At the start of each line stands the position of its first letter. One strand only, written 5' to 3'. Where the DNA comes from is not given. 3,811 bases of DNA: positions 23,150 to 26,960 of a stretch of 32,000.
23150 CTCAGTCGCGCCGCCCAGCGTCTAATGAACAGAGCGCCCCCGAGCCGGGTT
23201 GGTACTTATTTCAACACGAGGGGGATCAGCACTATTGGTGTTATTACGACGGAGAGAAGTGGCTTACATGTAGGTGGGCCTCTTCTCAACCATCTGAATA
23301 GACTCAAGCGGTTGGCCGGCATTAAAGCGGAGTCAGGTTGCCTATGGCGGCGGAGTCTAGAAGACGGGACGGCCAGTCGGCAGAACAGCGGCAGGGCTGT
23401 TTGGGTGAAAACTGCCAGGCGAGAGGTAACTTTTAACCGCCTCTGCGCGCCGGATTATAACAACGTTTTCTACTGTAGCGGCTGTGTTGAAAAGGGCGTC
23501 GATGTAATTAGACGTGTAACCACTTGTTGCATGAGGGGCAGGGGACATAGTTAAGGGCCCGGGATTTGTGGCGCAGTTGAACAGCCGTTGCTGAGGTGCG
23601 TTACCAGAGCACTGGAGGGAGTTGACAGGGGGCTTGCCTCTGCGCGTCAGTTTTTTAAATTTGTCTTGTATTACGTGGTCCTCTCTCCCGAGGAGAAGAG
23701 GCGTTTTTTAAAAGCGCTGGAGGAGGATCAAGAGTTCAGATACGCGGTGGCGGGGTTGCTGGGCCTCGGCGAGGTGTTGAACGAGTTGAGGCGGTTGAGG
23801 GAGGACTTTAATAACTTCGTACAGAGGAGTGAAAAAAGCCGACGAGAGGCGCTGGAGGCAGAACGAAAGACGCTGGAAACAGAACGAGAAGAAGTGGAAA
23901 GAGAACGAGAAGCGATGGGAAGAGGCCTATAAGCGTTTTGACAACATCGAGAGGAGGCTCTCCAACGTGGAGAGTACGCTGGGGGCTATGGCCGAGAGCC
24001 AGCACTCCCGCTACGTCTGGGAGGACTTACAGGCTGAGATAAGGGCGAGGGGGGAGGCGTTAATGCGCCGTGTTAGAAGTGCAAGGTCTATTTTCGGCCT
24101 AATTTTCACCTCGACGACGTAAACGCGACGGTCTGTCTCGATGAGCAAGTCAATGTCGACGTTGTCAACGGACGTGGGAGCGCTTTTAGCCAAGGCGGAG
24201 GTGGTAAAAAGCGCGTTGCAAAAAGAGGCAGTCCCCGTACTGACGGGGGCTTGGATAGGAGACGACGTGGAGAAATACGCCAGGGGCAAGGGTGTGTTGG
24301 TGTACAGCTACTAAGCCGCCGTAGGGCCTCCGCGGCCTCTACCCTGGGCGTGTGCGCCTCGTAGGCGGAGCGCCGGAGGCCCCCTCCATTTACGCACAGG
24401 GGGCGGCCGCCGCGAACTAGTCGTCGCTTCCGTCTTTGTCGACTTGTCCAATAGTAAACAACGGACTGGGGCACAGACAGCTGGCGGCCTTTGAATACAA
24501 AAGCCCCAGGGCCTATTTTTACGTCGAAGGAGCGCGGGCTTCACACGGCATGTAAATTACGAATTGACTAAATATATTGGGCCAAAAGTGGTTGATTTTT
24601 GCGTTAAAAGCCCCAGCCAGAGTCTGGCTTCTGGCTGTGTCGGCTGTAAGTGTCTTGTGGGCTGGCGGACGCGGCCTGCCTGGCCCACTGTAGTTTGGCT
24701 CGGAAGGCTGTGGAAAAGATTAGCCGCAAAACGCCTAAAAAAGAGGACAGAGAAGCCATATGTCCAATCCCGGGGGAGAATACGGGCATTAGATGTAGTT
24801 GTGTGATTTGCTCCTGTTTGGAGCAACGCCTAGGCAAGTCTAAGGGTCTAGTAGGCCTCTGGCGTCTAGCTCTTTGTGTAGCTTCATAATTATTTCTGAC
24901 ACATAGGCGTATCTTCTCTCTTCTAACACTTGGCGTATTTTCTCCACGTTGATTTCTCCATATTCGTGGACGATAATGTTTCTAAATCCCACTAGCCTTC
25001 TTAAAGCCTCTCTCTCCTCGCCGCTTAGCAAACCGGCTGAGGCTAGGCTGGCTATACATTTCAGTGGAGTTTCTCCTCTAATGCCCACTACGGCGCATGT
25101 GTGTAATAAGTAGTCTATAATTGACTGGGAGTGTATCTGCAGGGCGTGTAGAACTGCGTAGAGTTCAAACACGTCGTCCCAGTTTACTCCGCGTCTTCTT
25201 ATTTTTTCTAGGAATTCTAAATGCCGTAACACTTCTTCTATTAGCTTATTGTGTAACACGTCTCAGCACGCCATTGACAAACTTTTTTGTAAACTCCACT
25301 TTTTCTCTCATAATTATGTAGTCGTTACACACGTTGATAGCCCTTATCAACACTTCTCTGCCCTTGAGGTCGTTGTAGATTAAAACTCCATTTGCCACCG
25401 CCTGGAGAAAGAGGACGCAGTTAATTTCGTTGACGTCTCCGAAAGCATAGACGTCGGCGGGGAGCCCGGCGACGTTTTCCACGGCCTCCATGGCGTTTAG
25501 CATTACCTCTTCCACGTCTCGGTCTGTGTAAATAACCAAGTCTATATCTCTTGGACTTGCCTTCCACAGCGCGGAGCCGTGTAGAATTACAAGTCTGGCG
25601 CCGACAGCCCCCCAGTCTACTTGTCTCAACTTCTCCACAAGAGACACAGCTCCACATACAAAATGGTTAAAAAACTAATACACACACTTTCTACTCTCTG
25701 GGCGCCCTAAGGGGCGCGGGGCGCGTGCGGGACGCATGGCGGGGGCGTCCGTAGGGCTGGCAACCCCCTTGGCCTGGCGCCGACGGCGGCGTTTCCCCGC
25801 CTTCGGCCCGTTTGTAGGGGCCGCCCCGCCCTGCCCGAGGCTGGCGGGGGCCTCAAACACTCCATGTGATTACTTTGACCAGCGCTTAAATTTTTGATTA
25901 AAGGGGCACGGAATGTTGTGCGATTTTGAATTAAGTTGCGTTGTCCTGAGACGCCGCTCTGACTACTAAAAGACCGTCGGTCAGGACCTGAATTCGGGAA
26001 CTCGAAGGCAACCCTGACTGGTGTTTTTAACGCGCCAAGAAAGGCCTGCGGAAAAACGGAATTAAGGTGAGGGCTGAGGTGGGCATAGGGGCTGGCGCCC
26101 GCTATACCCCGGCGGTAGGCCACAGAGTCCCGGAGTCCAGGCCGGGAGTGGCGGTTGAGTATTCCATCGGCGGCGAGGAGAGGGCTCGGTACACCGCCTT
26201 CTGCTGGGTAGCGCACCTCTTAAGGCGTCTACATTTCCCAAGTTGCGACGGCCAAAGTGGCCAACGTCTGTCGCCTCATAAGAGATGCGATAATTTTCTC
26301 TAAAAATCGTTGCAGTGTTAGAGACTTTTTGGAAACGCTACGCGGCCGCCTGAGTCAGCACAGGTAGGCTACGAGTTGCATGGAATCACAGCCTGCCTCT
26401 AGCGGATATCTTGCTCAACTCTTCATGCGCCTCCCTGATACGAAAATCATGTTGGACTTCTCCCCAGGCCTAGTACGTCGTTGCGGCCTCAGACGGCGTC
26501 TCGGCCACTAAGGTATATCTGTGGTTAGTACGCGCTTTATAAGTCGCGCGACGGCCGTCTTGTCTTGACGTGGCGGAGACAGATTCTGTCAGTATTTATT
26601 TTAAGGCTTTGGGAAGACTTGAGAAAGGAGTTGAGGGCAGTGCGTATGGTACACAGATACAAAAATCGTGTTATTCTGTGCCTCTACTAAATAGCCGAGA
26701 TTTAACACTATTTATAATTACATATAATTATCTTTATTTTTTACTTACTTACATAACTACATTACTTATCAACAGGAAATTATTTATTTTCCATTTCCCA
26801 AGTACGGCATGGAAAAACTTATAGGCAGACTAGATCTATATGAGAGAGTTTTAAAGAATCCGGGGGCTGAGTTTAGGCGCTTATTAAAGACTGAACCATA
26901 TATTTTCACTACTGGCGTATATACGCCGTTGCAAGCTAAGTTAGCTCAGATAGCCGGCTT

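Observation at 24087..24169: Exact 83-bp inversion of the catalytic core inside a PD-(D/E)xK-family gene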

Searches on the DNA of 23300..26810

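Call 51: search_rna_families(source=window, start=23300, end=26810, threshold=evalue, max_evalue=1)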
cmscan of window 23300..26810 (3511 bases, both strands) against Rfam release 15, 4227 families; matches with E-value up to 1: 0.
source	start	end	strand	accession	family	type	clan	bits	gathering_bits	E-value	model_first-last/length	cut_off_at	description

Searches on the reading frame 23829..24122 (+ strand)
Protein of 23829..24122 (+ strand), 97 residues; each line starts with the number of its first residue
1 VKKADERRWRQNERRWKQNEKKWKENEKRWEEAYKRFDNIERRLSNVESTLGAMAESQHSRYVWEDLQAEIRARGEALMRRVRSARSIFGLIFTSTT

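Call 26: find_encoding_contigs(protein=window:23829-24122:+, flank=3000, max_places=10)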
Protein window:23829-24122:+ (97 aa): 22 contigs read that carry it; 9 places shown.
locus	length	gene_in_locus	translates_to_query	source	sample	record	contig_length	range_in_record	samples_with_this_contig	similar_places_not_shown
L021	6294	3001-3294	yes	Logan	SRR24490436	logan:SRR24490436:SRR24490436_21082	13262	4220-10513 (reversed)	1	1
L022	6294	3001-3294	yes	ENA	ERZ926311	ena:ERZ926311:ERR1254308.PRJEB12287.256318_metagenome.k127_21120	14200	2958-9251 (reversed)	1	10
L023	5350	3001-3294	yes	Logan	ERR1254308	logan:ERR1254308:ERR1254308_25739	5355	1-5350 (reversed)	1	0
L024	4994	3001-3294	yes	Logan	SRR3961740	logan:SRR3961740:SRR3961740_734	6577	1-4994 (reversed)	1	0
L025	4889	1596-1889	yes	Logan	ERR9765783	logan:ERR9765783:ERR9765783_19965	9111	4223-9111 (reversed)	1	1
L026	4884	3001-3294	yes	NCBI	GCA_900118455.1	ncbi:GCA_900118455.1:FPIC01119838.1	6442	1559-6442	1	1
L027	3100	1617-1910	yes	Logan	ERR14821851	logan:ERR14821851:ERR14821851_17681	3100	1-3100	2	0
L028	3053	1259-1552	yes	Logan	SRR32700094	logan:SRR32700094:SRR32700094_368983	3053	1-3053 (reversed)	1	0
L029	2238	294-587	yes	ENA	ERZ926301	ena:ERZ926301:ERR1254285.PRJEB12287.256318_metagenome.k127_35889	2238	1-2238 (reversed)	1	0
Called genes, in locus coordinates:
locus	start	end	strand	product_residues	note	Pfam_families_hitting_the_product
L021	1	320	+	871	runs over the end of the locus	-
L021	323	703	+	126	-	-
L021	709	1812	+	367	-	-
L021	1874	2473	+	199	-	-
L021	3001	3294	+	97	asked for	-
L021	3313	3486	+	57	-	-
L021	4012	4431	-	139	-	PF01934:HepT-like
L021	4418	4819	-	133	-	-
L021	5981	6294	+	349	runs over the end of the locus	PF13714:PEP_mutase, PF00463:ICL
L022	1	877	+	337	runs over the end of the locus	-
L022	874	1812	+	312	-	-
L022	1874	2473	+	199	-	-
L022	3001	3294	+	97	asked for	-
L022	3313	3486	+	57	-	-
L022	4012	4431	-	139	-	PF01934:HepT-like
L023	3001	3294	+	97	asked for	-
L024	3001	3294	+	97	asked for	-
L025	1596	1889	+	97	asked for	-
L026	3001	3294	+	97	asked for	-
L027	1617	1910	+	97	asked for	-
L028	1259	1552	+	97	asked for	-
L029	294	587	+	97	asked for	-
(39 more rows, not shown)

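Call 54: list_cluster_members(proteins=[window:23829-24122:+, window:24141-24314:+])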
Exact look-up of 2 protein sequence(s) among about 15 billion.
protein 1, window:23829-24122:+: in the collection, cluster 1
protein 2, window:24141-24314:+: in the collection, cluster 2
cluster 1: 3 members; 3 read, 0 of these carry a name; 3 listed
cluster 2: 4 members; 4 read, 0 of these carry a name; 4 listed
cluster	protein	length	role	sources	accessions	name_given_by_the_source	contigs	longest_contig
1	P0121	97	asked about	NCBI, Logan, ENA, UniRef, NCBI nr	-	-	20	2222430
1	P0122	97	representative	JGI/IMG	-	-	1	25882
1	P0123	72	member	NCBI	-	-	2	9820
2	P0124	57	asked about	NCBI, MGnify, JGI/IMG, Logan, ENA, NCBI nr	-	-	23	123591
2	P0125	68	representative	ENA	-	-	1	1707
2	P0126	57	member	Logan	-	-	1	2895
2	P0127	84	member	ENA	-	-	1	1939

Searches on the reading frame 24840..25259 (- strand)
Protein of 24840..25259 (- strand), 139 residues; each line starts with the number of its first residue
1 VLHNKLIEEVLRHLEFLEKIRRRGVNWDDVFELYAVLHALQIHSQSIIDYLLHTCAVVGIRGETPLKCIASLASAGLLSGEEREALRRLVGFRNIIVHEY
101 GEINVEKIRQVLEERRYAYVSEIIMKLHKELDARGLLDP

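Call 8: find_encoding_contigs(protein=window:24840-25259:-, flank=10000, max_places=10)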
Protein window:24840-25259:- (139 aa): 21 contigs read that carry it; 10 places shown.
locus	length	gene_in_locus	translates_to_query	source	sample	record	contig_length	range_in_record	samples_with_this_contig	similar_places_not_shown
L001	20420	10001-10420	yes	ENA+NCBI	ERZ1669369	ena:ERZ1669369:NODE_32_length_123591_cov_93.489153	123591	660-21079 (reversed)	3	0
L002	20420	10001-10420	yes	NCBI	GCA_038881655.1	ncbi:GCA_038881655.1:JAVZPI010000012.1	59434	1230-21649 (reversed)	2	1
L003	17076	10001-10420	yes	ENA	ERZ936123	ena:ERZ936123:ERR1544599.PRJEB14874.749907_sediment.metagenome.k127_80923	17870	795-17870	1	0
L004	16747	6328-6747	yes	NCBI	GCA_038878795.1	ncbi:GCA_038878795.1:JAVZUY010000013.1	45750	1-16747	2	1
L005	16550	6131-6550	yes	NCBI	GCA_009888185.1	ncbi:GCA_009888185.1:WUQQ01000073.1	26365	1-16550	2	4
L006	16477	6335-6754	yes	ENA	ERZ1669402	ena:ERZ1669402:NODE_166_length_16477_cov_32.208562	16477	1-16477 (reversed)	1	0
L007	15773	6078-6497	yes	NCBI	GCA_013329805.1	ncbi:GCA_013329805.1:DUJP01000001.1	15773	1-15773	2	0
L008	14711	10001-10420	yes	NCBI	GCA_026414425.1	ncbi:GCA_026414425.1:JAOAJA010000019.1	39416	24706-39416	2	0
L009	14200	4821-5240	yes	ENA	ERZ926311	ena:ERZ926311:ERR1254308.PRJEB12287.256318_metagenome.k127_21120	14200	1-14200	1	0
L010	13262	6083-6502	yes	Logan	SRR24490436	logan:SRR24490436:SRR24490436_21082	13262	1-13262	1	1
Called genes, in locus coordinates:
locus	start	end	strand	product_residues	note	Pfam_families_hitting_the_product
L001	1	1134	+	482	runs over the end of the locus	PF07732:Cu-oxidase_3, PF00394:Cu-oxidase (faint), PF07731:Cu-oxidase_2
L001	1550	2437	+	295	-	PF01384:PHO4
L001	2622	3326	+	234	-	PF12644:DUF3782, PF07788:PDDEXK_10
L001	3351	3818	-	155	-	PF12686:DUF3800 (weak)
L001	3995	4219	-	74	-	-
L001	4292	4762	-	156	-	PF00005:ABC_tran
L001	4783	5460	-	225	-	-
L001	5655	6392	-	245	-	-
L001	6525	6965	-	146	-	-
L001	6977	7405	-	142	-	PF00571:CBS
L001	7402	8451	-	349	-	PF13714:PEP_mutase, PF00463:ICL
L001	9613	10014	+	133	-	-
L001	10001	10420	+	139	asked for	PF01934:HepT-like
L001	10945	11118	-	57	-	-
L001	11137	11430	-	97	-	-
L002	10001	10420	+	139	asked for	PF01934:HepT-like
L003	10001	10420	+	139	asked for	PF01934:HepT-like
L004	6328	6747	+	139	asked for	PF01934:HepT-like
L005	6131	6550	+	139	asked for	PF01934:HepT-like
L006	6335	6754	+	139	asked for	PF01934:HepT-like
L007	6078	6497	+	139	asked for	PF01934:HepT-like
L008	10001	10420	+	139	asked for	PF01934:HepT-like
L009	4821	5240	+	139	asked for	PF01934:HepT-like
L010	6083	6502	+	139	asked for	PF01934:HepT-like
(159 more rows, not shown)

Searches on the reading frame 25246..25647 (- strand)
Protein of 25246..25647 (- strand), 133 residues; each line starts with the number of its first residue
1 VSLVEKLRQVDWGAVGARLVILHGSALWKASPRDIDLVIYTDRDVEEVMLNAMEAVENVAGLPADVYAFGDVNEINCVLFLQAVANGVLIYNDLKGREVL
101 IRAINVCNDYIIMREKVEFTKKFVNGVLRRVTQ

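Call 50: search_protein_families(library=pfam, proteins=[window:25246-25647:-], max_evalue=0.001)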
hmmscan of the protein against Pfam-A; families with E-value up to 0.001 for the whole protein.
window:25246-25647:- (133 aa): 1 family
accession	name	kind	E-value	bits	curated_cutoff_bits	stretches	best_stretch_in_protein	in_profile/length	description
PF18765.7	Polbeta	-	4.5e-05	24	26.9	1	18-92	14-89/93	Polymerase beta, Nucleotidyltransferase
